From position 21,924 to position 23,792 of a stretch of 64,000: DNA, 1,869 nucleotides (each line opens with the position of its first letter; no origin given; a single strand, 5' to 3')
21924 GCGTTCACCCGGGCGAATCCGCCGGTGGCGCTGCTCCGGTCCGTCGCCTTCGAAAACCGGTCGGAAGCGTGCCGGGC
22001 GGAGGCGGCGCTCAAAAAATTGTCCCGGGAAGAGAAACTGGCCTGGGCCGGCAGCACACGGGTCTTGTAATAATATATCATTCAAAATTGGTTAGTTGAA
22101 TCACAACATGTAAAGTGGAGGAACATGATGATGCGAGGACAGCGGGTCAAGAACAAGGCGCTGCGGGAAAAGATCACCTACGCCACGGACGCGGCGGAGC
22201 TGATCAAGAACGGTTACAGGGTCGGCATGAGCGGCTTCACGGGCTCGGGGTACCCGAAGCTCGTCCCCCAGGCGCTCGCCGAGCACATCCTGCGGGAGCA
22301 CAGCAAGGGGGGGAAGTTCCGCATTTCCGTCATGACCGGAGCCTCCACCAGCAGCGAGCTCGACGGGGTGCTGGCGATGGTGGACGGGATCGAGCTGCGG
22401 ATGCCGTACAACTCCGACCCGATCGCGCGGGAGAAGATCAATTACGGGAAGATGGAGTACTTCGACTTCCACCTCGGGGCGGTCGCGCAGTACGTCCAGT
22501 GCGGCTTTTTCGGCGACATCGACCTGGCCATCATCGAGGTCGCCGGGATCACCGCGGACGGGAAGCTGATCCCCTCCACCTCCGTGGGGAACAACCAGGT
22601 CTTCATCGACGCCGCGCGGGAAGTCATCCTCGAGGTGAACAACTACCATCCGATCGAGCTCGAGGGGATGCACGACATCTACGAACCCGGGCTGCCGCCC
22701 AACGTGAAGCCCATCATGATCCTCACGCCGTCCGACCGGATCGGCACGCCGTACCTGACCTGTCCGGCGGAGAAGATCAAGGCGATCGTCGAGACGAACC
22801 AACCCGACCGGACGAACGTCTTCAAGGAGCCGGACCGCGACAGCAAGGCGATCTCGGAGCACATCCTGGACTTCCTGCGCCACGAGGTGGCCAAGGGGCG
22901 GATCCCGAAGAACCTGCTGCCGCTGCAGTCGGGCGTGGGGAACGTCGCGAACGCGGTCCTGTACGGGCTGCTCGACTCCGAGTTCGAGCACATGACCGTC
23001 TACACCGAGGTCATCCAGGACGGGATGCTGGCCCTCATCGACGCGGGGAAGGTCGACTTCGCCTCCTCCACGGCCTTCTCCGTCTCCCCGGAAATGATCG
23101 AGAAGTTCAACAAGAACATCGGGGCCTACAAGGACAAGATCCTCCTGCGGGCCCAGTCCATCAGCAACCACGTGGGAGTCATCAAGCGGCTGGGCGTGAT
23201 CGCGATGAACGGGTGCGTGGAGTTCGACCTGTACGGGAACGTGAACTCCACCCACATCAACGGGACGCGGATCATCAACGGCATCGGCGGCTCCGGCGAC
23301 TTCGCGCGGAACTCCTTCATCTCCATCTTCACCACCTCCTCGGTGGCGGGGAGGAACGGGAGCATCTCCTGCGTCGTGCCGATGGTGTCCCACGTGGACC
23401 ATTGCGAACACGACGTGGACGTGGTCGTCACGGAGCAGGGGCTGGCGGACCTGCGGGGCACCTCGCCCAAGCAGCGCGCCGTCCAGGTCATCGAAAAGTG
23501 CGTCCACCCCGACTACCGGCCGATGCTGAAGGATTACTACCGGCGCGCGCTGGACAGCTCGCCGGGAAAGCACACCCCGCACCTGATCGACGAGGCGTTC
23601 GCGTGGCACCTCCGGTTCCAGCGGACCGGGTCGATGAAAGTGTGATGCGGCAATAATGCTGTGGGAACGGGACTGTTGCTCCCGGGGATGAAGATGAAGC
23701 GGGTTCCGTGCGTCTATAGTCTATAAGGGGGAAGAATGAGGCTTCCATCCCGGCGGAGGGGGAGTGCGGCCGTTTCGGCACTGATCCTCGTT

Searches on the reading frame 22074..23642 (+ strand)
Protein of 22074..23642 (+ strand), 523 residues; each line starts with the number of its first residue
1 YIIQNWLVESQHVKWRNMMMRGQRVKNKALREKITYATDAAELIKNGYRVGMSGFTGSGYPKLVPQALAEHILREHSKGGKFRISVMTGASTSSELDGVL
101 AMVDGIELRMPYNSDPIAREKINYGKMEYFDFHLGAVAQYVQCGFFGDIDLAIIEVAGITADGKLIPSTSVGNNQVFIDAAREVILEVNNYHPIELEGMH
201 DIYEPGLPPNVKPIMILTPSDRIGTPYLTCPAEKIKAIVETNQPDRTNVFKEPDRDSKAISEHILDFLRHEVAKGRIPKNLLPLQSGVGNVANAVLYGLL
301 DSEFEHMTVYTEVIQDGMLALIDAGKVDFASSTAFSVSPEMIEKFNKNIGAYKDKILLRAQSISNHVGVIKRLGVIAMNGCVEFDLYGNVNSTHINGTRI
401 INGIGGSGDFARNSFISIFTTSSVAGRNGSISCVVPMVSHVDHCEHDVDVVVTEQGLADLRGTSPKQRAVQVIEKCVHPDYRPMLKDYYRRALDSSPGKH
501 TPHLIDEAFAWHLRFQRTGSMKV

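Call 44: search_protein_families(library=ncbifam, proteins=[window:22074-23642:+], max_evalue=1e-10)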
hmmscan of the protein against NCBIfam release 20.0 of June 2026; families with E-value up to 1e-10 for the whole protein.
window:22074-23642:+ (523 aa): 4 families
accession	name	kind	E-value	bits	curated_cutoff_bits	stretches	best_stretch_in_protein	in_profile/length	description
TIGR03458.1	YgfH_subfam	subfamily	1e-227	756.6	658.7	1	31-521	2-489/489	succinate CoA transferase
NF053853.1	ScActCoATferScpC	equivalog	6.8e-218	724.3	500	1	23-521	3-493/493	succinyl-CoA:acetate CoA-transferase ScpC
NF053666.1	BtrAceCoATfers1341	equivalog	3.7e-184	613.2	740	1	36-522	6-488/492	butyryl-CoA:acetate CoA transferase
TIGR03948.1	butyr_acet_CoA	equivalog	5.3e-16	58.4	674.8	1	277-485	210-430/445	butyryl-CoA:acetate CoA-transferase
